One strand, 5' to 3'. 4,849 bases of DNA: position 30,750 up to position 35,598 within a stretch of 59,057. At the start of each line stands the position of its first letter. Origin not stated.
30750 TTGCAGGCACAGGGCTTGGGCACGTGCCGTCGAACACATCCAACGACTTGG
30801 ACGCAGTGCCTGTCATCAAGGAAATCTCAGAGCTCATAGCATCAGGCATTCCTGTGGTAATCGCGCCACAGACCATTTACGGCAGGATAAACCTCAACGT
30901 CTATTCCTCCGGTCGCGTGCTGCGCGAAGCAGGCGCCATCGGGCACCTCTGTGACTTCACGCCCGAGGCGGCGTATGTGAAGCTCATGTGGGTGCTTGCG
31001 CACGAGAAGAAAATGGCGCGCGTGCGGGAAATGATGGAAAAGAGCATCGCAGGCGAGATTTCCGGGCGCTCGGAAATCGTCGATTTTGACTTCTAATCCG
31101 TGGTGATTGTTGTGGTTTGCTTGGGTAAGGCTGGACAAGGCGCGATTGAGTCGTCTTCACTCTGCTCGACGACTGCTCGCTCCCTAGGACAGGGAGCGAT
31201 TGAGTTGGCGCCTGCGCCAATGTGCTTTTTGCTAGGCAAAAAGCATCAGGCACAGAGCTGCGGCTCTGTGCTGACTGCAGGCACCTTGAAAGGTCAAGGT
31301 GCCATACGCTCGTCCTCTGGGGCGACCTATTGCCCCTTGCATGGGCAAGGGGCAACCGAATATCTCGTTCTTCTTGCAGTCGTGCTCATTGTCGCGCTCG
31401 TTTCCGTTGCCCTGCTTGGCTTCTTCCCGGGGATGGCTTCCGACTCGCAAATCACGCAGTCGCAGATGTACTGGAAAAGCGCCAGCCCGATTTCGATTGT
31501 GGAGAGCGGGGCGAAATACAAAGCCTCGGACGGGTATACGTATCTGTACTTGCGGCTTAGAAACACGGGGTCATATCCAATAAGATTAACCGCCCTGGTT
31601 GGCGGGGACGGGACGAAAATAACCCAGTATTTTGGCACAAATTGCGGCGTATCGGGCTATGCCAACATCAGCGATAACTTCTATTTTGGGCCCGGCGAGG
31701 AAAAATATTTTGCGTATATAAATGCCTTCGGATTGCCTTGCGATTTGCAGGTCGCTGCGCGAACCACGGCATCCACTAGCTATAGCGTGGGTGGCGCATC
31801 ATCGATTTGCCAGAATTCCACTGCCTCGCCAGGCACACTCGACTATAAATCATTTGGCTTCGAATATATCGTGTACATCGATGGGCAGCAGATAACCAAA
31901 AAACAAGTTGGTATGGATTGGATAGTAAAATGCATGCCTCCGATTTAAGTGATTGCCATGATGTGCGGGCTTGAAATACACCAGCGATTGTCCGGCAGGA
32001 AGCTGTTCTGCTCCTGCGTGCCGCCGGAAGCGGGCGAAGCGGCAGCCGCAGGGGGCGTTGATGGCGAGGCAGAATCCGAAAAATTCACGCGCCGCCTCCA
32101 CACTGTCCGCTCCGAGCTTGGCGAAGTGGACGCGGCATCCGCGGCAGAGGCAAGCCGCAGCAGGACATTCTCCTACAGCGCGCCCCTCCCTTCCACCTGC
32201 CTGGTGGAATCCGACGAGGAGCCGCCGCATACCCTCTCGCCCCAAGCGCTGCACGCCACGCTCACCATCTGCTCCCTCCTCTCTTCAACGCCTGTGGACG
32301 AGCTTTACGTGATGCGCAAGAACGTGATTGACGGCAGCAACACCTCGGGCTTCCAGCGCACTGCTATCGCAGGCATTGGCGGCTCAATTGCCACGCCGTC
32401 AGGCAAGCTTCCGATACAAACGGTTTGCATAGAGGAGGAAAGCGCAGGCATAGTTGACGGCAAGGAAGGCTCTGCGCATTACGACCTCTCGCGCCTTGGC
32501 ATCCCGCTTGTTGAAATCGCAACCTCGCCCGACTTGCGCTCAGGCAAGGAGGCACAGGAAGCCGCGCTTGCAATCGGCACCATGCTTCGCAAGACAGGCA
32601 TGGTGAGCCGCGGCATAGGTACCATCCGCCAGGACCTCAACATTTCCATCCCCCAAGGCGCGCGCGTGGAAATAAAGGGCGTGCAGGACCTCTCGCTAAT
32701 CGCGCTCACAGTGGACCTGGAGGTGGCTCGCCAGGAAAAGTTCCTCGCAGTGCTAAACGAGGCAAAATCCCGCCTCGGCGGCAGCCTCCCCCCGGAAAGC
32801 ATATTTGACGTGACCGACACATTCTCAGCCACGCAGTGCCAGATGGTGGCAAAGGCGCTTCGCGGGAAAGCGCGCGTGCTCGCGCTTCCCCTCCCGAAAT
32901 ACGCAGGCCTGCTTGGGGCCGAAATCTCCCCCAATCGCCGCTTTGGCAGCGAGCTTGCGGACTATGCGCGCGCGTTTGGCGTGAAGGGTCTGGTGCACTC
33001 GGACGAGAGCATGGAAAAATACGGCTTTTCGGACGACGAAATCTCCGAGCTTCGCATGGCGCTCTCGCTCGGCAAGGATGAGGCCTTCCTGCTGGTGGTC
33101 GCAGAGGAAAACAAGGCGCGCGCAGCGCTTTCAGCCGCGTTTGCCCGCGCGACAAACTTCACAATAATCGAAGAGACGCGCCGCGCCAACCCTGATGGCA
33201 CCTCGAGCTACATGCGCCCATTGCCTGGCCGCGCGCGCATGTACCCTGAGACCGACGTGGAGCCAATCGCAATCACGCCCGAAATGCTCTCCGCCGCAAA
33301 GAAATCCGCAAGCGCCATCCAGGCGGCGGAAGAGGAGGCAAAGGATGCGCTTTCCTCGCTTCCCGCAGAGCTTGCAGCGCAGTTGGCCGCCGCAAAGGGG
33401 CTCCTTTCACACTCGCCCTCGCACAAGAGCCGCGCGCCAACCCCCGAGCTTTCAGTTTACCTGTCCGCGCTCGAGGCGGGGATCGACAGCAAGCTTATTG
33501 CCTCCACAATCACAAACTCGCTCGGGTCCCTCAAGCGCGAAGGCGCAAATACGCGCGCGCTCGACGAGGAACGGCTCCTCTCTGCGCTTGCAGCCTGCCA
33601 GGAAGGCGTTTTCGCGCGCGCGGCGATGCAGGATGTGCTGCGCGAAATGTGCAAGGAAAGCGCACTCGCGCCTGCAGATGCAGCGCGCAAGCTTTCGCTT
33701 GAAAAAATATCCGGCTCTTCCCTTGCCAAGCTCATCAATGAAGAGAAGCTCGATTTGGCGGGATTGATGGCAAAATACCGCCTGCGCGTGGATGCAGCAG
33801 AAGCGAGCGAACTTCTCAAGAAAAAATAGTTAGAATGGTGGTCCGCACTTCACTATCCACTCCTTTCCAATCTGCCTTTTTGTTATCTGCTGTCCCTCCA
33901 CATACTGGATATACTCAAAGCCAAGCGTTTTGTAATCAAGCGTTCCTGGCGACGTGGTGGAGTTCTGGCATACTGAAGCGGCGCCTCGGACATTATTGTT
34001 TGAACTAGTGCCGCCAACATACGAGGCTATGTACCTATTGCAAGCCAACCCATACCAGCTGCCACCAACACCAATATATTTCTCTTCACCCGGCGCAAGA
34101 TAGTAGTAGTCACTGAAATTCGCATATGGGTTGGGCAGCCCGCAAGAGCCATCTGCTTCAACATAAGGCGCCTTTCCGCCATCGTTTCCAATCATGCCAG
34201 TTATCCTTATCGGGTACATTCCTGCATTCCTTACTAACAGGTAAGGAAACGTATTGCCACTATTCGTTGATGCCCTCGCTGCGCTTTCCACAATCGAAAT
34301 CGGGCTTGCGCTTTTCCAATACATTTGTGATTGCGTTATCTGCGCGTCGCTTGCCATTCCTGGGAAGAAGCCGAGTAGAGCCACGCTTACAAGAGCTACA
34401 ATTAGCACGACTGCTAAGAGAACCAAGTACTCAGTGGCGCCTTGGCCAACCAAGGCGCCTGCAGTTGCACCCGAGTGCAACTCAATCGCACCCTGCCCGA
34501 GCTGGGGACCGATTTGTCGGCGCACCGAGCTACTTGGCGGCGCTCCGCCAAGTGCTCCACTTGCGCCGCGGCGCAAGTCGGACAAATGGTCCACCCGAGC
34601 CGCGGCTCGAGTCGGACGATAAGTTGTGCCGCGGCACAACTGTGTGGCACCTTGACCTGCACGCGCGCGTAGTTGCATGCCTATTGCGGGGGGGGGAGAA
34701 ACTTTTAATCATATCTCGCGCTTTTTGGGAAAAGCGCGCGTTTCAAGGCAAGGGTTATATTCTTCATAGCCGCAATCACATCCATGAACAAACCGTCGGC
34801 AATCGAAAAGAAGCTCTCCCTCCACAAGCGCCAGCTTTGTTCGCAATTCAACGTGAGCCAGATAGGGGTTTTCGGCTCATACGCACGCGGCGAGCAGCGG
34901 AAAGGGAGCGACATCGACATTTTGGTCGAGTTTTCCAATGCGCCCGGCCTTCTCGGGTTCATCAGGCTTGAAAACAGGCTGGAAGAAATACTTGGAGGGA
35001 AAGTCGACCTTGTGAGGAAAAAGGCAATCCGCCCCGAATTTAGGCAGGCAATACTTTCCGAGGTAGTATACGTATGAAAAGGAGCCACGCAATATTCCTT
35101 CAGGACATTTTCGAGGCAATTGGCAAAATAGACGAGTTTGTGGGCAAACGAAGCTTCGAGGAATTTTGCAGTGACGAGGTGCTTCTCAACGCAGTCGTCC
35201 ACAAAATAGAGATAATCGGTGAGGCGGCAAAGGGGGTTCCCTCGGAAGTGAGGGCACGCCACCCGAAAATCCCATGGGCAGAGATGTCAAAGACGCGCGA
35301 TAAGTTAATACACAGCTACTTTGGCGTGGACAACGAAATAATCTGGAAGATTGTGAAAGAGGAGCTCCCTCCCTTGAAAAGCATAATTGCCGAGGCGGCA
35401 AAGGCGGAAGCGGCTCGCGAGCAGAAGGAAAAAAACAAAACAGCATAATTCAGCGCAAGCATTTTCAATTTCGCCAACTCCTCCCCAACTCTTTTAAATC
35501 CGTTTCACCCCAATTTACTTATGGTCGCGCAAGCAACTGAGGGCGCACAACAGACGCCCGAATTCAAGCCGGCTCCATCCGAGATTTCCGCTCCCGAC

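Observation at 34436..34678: Second about 206-nt palindrome array: a 70-codon in-frame insertion inside the signal peptide of pilin paralog 3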

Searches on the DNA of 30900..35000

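Call 22: search_rna_families(source=window, start=30900, end=35000, threshold=evalue, max_evalue=1)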
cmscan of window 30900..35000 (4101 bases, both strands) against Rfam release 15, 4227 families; matches with E-value up to 1: 1.
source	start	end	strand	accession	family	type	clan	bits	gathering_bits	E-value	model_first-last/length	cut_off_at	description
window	32834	32900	+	RF02466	Ms_AS-8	Gene; sRNA;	-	20.2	48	0.86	1-74/74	no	Actinobacteria sRNA Ms_AS-8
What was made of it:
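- On Any Rfam RNA family: No relevant hit in 30900-35000 at E <= 1 (call 22).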

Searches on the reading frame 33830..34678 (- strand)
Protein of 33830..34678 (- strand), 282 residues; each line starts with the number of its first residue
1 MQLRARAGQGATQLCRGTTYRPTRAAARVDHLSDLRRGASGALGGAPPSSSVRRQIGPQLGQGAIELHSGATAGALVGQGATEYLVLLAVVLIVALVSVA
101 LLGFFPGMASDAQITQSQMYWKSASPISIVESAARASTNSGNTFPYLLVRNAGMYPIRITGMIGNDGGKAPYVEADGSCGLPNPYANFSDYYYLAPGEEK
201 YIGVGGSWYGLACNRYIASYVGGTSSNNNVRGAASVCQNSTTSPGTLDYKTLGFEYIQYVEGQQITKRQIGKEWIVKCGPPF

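Call 49: search_protein_families(library=pfam, proteins=[window:33830-34678:-], max_evalue=0.001)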
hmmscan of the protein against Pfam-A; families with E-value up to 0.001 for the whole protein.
window:33830-34678:- (282 aa): 0 families

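Call 57: find_homologous_proteins(query=window:33830-34678:-, max_evalue=1e-60)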
Query window:33830-34678:- (282 aa): 359 proteins with E <= 1e-60 among 6352 candidates; the best 120 are listed.
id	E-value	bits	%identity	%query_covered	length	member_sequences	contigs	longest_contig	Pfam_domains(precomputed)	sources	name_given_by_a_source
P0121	4.3e-184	629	100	100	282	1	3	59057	-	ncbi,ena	-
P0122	1.1e-102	361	80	73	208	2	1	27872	-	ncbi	ncbi:MAG: hypothetical protein WCY41_05735 [Candidatus Micrarchaeia archaeon]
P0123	4.0e-100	353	76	73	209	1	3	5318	-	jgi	-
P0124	1.6e-99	351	78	72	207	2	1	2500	-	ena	-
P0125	2.3e-97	344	74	78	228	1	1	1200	-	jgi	-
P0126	3.0e-97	344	76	73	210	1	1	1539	-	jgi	-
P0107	1.8e-96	341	77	72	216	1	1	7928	-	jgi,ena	-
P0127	2.2e-96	341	72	78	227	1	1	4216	-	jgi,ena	-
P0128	2.5e-96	341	76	73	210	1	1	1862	-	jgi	-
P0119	7.2e-96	339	74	74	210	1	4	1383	-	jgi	-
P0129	1.3e-93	332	74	73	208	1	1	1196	-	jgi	-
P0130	1.7e-93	331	73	73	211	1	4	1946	-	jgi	-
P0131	1.4e-92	328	70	78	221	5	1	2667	-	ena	-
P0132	3.1e-92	327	76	72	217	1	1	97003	-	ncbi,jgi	ncbi:MAG: hypothetical protein WCY41_01030 [Candidatus Micrarchaeia archaeon]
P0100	7.9e-92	326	69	80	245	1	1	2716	-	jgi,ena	-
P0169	3.4e-76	275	66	73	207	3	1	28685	PF01917.22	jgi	-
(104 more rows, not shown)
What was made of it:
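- On Type IV (class III signal peptide) prepilin: One homolog carries PF01917 (call 57).
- Gene callers in public data also call the full 282-aa protein (P0121, call 57).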

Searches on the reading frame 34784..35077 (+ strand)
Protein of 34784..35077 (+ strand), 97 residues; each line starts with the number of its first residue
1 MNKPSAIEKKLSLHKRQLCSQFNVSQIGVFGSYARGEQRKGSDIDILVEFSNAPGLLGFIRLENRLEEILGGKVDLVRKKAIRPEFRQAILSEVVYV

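Call 49: search_protein_families(library=pfam, proteins=[window:34784-35077:+], max_evalue=0.001)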
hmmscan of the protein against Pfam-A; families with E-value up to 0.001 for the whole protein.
window:34784-35077:+ (97 aa): 3 families
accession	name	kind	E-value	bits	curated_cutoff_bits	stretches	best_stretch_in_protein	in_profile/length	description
PF01909.29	NTP_transf_2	-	1.2e-17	64.5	21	1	13-97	3-93/93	Nucleotidyltransferase domain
PF18765.7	Polbeta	-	1.7e-14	54.1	26.9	1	20-93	9-83/93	Polymerase beta, Nucleotidyltransferase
PF22600.2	MTPAP-like_central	-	0.00072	20.1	27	1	17-56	32-70/139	Poly(A) RNA polymerase, mitochondrial-like, central palm domain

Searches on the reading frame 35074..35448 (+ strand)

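Call 49: search_protein_families(library=pfam, proteins=[window:35074-35448:+], max_evalue=0.001)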
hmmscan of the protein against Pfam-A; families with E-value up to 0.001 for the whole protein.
window:35074-35448:+ (124 aa): 1 family
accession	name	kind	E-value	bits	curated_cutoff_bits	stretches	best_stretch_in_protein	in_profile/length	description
PF01934.22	HepT-like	-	6.1e-28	97.4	23.5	1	13-106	2-118/120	Ribonuclease HepT-like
